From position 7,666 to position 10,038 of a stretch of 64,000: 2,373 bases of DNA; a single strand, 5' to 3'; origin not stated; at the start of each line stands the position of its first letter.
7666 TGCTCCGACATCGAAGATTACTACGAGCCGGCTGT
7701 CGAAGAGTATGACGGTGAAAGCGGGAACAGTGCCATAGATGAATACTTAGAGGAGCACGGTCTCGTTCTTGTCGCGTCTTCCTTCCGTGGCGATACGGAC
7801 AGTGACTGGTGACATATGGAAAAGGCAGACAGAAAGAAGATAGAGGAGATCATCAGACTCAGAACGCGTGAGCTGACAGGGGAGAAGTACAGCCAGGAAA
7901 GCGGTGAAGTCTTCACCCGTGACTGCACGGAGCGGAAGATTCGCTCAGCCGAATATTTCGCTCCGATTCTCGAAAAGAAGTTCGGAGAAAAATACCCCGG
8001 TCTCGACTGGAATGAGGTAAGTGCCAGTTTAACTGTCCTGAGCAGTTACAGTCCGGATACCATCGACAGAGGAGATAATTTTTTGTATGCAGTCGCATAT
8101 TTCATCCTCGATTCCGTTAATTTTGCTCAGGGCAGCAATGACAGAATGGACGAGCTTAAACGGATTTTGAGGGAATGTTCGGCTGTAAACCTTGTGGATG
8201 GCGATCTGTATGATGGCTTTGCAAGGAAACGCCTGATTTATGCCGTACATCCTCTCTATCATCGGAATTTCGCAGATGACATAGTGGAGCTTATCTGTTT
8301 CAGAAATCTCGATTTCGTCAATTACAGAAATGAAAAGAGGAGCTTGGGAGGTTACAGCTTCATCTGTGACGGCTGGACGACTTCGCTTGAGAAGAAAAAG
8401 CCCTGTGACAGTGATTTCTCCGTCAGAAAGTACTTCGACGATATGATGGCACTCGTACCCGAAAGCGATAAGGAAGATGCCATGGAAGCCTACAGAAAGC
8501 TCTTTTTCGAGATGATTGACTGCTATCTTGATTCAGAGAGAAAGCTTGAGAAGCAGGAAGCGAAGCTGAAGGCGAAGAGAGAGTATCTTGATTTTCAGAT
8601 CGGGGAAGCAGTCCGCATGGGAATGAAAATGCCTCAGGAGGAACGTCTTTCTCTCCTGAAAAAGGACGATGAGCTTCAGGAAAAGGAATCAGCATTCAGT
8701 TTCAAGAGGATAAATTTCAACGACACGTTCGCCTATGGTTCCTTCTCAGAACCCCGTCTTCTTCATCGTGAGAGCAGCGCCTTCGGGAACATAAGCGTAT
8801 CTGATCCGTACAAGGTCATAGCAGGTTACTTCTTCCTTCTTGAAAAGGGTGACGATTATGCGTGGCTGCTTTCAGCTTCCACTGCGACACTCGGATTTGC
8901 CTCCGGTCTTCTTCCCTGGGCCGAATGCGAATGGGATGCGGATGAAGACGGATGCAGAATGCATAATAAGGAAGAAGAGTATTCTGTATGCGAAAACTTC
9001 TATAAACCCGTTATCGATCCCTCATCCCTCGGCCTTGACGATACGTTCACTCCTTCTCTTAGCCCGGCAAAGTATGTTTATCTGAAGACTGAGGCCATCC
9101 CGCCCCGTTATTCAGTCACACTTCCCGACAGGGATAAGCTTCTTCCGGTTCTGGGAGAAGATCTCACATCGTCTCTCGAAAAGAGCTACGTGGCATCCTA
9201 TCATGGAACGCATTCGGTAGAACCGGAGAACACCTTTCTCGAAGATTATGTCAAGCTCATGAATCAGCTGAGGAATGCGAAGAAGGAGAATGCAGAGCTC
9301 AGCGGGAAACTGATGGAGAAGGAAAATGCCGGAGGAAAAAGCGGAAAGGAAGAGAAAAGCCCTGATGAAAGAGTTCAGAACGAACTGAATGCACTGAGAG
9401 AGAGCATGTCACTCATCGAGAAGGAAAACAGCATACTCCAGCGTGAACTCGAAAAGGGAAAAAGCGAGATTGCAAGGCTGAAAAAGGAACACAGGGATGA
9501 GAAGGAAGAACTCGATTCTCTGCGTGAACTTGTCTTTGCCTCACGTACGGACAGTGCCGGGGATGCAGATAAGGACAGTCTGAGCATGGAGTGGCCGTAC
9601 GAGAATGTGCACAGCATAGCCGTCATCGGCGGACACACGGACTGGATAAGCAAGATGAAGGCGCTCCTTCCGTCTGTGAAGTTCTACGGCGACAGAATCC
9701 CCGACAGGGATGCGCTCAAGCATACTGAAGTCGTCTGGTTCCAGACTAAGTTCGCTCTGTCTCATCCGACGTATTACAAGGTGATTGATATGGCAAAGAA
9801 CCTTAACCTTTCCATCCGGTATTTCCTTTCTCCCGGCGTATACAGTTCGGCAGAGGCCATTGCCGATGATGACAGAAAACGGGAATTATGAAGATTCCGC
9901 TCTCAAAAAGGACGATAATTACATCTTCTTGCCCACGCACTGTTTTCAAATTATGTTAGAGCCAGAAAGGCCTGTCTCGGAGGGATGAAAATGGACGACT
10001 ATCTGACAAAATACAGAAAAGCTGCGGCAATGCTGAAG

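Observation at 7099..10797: Three-gene cassette of unknown function: two paralogs flank a 691-aa coiled-coil protein, next to a transposase remnant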

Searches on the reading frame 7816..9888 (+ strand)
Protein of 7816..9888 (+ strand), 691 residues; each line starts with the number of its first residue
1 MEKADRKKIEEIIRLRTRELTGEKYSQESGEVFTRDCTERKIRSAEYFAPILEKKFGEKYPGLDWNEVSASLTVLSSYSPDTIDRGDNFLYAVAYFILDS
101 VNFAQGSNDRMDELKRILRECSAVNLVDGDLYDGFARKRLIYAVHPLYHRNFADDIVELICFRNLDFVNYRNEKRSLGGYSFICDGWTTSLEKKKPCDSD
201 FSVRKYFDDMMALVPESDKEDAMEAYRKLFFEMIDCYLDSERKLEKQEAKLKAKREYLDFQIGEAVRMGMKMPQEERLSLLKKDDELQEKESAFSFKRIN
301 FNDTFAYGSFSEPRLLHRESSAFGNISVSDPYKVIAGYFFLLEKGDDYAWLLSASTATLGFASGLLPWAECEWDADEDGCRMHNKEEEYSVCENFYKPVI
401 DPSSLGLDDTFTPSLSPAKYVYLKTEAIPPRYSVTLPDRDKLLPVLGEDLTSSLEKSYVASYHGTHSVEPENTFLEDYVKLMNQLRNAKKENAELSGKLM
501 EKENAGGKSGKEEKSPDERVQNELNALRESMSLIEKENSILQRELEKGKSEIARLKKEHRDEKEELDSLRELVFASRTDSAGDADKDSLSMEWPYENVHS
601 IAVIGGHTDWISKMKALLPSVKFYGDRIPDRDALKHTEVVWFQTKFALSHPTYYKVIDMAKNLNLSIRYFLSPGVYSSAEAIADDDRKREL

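Call 4: search_protein_families(library=pfam, proteins=[window:7816-9888:+], max_evalue=1)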
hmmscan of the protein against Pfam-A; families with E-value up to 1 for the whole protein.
window:7816-9888:+ (691 aa): 2 families
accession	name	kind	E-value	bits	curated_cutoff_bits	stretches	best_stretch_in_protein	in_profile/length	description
PF11365.13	SOGA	-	0.0011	20.4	31.1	1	520-568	12-60/94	Protein SOGA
PF08614.16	ATG16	-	0.011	16.3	33.7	1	475-573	21-132/200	Autophagy protein 16 (ATG16)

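Call 5: search_protein_families(library=ncbifam, proteins=[window:7816-9888:+], max_evalue=1)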
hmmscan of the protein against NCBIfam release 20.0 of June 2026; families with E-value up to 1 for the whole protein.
window:7816-9888:+ (691 aa): 1 family
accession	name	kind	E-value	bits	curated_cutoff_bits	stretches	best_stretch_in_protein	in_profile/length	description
NF007921.0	PRK10636.1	equivalog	0.4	8.9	917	1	466-568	503-602/638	ABC transporter ATP-binding protein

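Call 6: search_protein_families(library=padloc, proteins=[window:7816-9888:+], max_evalue=1)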
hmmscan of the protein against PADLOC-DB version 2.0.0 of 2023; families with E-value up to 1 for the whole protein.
window:7816-9888:+ (691 aa): 0 families

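Call 7: search_protein_families(library=phrogs, proteins=[window:7816-9888:+], max_evalue=1)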
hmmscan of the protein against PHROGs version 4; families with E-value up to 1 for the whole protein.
window:7816-9888:+ (691 aa): 4 families
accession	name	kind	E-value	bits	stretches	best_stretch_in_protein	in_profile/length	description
phrog_11092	-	unknown function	2e-14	54.3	1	518-674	312-467/481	-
phrog_26883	-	unknown function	0.011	16.3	0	465-533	70-138/190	-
phrog_26127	-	unknown function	0.049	14.8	1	525-561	65-100/107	-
phrog_5345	-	unknown function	0.49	11.9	0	520-566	41-87/104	-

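Call 8: search_solved_structures(query=window:7816-9888:+, max_evalue=1)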
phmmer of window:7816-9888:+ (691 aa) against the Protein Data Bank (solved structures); distinct sequences matched with E-value up to 1: 4.
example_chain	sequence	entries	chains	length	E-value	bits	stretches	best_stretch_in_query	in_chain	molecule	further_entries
2zxx_A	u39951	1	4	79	0.053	15.4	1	526-568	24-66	Geminin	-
4bry_A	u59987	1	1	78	0.24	13.2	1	527-567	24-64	GEMININ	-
1uii_A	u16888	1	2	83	0.4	12.5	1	515-565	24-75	Geminin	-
1t6f_A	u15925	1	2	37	0.43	12.4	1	536-562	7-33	Geminin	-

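Call 12: find_homologous_proteins(query=window:7816-9888:+)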
Query window:7816-9888:+ (691 aa): 16 proteins with E <= 0.001 among 8000 candidates.
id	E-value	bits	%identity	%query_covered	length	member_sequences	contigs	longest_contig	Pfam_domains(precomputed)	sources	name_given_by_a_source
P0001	0.0e+0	1559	99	100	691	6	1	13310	-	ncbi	-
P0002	0.0e+0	1150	73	100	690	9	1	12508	-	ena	-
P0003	2.0e-208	712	49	100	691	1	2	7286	-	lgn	-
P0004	1.8e-166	574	42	98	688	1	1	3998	-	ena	-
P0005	8.4e-162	558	43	98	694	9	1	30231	-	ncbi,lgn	-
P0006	9.3e-154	532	41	98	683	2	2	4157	-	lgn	-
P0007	1.2e-151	525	41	98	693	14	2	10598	-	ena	-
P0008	9.0e-150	519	41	98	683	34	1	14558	-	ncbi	-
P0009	1.2e-148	515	38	99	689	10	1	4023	-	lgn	-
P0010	1.4e-139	485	39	98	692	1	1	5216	-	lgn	-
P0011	1.3e-136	475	38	99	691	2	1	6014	-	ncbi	-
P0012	1.7e-136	475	39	99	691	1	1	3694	-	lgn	-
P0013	9.7e-135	469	38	99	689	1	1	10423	-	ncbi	-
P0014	1.3e-134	469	38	99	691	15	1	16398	PF14662.12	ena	-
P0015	5.5e-134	467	38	99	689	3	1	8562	-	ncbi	-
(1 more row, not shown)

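Call 14: find_encoding_contigs(protein=P0005, flank=8000, max_places=3)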
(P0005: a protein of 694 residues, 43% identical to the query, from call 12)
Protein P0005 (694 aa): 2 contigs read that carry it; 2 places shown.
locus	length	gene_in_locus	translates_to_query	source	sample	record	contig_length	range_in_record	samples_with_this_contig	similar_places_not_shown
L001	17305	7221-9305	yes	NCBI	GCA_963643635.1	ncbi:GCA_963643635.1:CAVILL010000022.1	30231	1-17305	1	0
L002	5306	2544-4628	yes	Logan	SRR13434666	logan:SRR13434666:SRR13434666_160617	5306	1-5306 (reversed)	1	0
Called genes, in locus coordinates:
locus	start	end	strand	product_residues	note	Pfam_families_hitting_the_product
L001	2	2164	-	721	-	?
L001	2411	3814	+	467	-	PF19789:DUF6273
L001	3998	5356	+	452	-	PF02812:ELFV_dehydrog_N, PF00208:ELFV_dehydrog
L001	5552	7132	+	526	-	PF01547:SBP_bac_1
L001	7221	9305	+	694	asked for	-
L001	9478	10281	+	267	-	-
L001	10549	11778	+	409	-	PF12683:DUF3798, PF27194:TP_0008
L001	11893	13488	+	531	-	PF00005:ABC_tran, PF13304:AAA_21 (faint), PF00005:ABC_tran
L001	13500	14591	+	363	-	PF02653:BPD_transp_2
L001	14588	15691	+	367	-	PF02653:BPD_transp_2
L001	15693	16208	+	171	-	PF20377:DUF6672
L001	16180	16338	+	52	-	-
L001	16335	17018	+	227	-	PF00923:TAL_FSA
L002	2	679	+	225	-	?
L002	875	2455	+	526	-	PF01547:SBP_bac_1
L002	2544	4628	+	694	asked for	-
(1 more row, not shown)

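Call 15: find_encoding_contigs(protein=P0014, flank=8000, max_places=3)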
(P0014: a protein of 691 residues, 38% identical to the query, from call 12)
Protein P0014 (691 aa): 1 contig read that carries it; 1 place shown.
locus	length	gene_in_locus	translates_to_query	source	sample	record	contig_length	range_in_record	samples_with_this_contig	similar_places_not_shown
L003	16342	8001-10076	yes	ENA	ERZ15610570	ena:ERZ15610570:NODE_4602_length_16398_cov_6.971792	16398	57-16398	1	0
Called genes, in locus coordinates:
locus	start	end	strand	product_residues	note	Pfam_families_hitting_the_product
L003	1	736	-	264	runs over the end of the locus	?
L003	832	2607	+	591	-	PF00890:FAD_binding_2, PF01134:GIDA (faint), PF01266:DAO (weak), PF07992:Pyr_redox_2 (weak), PF12831:FAD_oxidored, PF13450:NAD_binding_8 (weak)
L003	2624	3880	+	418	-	PF01547:SBP_bac_1, PF13416:SBP_bac_8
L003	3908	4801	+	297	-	PF00528:BPD_transp_1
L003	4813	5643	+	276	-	PF00528:BPD_transp_1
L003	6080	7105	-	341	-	PF01637:ATPase_2, PF01935:DUF87 (weak)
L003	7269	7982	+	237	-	-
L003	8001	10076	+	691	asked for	PF14662:KASH_CCD (weak)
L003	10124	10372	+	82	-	-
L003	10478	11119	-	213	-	PF19570:DUF6088 (weak)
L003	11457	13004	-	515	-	-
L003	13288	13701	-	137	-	PF13811:DUF4186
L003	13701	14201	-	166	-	PF14512:TM1586_NiRdase (faint), PF00881:Nitroreductase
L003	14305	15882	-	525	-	PF14684:Tricorn_C1 (weak), PF03572:Peptidase_S41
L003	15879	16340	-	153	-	?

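Call 16: find_encoding_contigs(protein=P0008, flank=8000, max_places=3)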
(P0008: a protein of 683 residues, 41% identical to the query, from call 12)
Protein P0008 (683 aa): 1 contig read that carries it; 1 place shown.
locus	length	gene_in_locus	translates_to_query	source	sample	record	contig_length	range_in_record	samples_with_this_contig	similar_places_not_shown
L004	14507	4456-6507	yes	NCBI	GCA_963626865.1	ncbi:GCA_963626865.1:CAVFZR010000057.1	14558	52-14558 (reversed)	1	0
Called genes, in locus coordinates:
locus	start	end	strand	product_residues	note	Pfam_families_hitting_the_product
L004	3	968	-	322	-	?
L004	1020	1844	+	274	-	PF01048:PNP_UDP_1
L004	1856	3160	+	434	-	PF01979:Amidohydro_1, PF07969:Amidohydro_3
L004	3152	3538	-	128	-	-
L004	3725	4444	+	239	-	-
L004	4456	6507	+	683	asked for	-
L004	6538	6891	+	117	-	PF03788:LrgA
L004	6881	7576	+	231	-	PF04172:LrgB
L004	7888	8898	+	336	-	PF21189:PHA02142, PF09414:RNA_ligase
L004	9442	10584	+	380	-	PF02595:Gly_kinase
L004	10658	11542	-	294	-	PF00248:Aldo_ket_red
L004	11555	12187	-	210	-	PF12682:Flavodoxin_4, PF12724:Flavodoxin_5 (faint)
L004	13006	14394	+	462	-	PF04326:SLFN_AlbA_2, PF13749:HATPase_c_4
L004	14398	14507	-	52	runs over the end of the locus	?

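Call 18: search_protein_families(library=pfam, alignment_id=A1, max_evalue=1)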
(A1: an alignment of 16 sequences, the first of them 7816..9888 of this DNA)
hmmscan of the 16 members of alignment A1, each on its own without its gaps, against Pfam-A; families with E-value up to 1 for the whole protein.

A. member 1, window:7816-9888:+ (691 aa): 2 families
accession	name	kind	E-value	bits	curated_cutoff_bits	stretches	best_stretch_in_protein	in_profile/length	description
PF11365.13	SOGA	-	0.0011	20.4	31.1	1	520-568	12-60/94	Protein SOGA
PF08614.16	ATG16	-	0.011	16.3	33.7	1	475-573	21-132/200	Autophagy protein 16 (ATG16)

B. families by the number of members that match (of 16 scanned): 36 families (the first 25 are shown)
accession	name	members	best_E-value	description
PF13901.12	RH_dom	6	0.0012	Rubicon Homology Domain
PF10087.14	DUF2325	5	0.05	Uncharacterized protein conserved in bacteria (DUF2325)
PF14662.11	KASH_CCD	4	3.8e-06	Coiled-coil region of CCDC155 or KASH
PF11559.13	ADIP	4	0.0085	Afadin- and alpha -actinin-Binding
PF15070.11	GOLGA2L5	3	0.00023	Putative golgin subfamily A member 2-like protein 5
PF05266.19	DUF724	2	0.018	Protein of unknown function (DUF724)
PF24627.1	PUMA_CC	2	0.029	PUMA coiled-coil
PF05549.16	Allexi_40kDa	2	0.038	Allexivirus 40kDa protein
PF10186.14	ATG14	2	0.2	Vacuolar sorting 38 and autophagy-related subunit 14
PF04513.17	Baculo_PEP_C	2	0.33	Baculovirus polyhedron envelope protein, PEP, C terminus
PF07926.17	TPR_MLP1_2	2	0.69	TPR/MLP1/MLP2-like protein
PF11365.13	SOGA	1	0.0011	Protein SOGA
PF21773.2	ODAD1_CC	1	0.0011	ODAD1 central coiled coil region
PF25189.1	Tad8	1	0.0058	Type II Thoeris inhibitor Tad8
PF08614.16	ATG16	1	0.011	Autophagy protein 16 (ATG16)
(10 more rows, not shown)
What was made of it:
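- On Pfam DUF2325 (PF10087): 5 of 16 family members hit, best E=0.05 (call 18).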

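Call 20: find_related_loci(query=A1, collection=genome_contigs, flank=6000)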
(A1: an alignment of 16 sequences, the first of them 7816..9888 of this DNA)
Query A1 (691 aa) in genome_contigs; peptide patterns used: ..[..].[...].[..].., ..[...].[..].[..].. (x = any residue, [..] = any of these).
53 stretches matched a pattern; 19 encode a relative of the query (tblastn E <= 1e-3); 18 distinct loci.
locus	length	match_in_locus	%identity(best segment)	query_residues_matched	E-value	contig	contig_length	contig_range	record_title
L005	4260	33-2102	73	1-691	0e+0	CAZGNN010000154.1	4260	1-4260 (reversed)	MAG TPA_asm: uncultured Spirochaetaceae bacterium isolate binchicken_co354_79 genome assembly, contig: NODE_24005_length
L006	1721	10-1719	73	1-571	0e+0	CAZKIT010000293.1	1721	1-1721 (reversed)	MAG TPA_asm: uncultured Spirochaetaceae bacterium isolate binchicken_co323_183 genome assembly, contig: NODE_80220_lengt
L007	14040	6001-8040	47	5-688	0e+0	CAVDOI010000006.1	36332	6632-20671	Lachnospiraceae bacterium isolate H07612-L1_cleanbin_000005 genome assembly, contig: Spades_H07612-L1_contig_101, whole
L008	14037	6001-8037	41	9-688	5e-153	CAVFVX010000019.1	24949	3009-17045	Acutalibacteraceae bacterium isolate H07613-L1_cleanbin_000020 genome assembly, contig: Spades_H07613-L1_contig_723, who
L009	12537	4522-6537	42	10-683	5e-151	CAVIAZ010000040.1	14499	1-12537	bacterium isolate H07677-L1_cleanbin_000026 genome assembly, contig: Spades_H07677-L1_contig_2372, whole genome shotgun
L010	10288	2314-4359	38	9-689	1e-141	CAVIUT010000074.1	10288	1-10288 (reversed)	Eggerthellaceae bacterium isolate H07677-L1_cleanbin_000041 genome assembly, contig: Spades_H07677-L1_contig_4004, whole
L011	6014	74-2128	38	9-689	5e-140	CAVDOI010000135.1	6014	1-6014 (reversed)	Lachnospiraceae bacterium isolate H07612-L1_cleanbin_000005 genome assembly, contig: Spades_H07612-L1_contig_1756, whole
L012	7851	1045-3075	39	9-683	2e-137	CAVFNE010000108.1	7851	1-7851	Muribaculaceae bacterium isolate H07645-L1_cleanbin_000044 genome assembly, contig: Spades_H07645-L1_contig_5300, whole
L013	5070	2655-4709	38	9-689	2e-136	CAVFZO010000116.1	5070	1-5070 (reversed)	Clostridium sp. AM49-4BH isolate H07615-L1_cleanbin_000046 genome assembly, contig: Spades_H07615-L1_contig_13304, whole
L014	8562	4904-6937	38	9-683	4e-132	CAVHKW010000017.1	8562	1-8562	uncultured Oscillospiraceae bacterium isolate H07653-L1_cleanbin_000033 genome assembly, contig: Spades_H07653-L1_contig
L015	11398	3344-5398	38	9-689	1e-148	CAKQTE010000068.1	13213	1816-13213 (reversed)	MAG: uncultured Spirochaetales bacterium isolate REFINED_METABAT215_TOP10_CONTIGS_1500_ASSEMBLY_K127_MEGAHIT__Hadza_MoBi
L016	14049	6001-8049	43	9-688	1e-163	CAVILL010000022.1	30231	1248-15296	Sphaerochaetaceae bacterium isolate H07616-L1_cleanbin_000040 genome assembly, contig: Spades_H07616-L1_contig_951, whol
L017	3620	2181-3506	38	9-449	2e-86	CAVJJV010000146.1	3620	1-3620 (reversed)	Comamonas kerstersii isolate H07653-L1_cleanbin_000058 genome assembly, contig: Spades_H07653-L1_contig_16860, whole gen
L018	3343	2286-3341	38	9-359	1e-67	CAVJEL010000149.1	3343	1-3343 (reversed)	Ruminococcus intestinalis isolate H07682-L1_cleanbin_000046 genome assembly, contig: Spades_H07682-L1_contig_18780, whol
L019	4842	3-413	74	555-691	2e-60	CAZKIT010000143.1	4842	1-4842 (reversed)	MAG TPA_asm: uncultured Spirochaetaceae bacterium isolate binchicken_co323_183 genome assembly, contig: NODE_20513_lengt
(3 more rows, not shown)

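Call 40: predict_structure(alignment_id=A1)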
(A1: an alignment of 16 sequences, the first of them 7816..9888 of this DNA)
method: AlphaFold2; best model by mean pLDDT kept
length: 691 residues; sequences in the alignment: 16
mean_pLDDT: 73.0   pTM: 0.60
mean pLDDT of the five models: 73.0, 69.3, 69.2, 65.9, 64.9
residues with pLDDT >= 90: 133; 70-90: 322; 50-70: 132; < 50: 104
segments of 3 or more residues with pLDDT < 50: 23-28, 173-180, 186-198, 371-397, 432-435, 468-476, 506-516, 567-572, 574-589
pLDDT, mean of each block of 10 residues (from residue 1): 81 83 49 68 91 94 92 84 78 89 77 88 71 73 71 87 70 45 52 47 86 92 94 96 93 92 77 79 89 85 89 79 80 91 85 91 80 32 27 37 62 63 72 53 72 67 57 43 67 71 46 44 71 75 72 71 51 35 37 81 88 88 90 87 79 90 88 72 82 53
secondary structure, 60 per line:
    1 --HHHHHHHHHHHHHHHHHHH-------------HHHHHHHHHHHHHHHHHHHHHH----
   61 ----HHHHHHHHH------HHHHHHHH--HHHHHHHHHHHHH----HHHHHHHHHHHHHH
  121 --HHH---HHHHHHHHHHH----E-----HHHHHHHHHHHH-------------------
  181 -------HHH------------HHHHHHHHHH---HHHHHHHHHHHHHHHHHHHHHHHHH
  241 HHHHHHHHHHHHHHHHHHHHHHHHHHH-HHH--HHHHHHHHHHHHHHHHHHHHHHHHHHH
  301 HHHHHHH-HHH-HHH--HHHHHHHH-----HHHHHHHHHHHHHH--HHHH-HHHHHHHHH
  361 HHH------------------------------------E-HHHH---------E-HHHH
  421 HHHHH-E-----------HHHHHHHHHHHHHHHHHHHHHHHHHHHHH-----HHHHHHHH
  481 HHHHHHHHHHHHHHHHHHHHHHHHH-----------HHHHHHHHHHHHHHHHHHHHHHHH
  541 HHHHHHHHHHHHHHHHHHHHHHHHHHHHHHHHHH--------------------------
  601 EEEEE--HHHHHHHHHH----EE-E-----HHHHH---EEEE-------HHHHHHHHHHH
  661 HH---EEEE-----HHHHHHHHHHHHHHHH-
elements in order (helices of 4 or more, strands of 3 or more residues): H3-21 H35-56 H65-73 H80-87 H90-102 H107-120 H129-139 H150-161 H203-212 H216-267 H274-307 H318-325 H331-344 H347-350 H352-363 H402-405 H417-425 H439-467 H473-505 H517-574 E601-605 H608-617 H631-635 E639-642 H650-662 E666-669 H675-690
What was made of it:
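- On Pfam DUF2325 (PF10087): The AF2 model shows a four-stranded alpha/beta domain (call 40).
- On SMC-like coiled-coil ATPases (LmuB/JetC/MukB): The AF2 architecture is an alpha head, a stalk and a small Rossmann domain, not a folded-back SMC (call 40).
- Checked: The coiled coil is supported by AF2 helices 439-467, 473-505 and 517-574 (call 40) and by coiled-coil Pfam noise hits (calls 4, 18).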
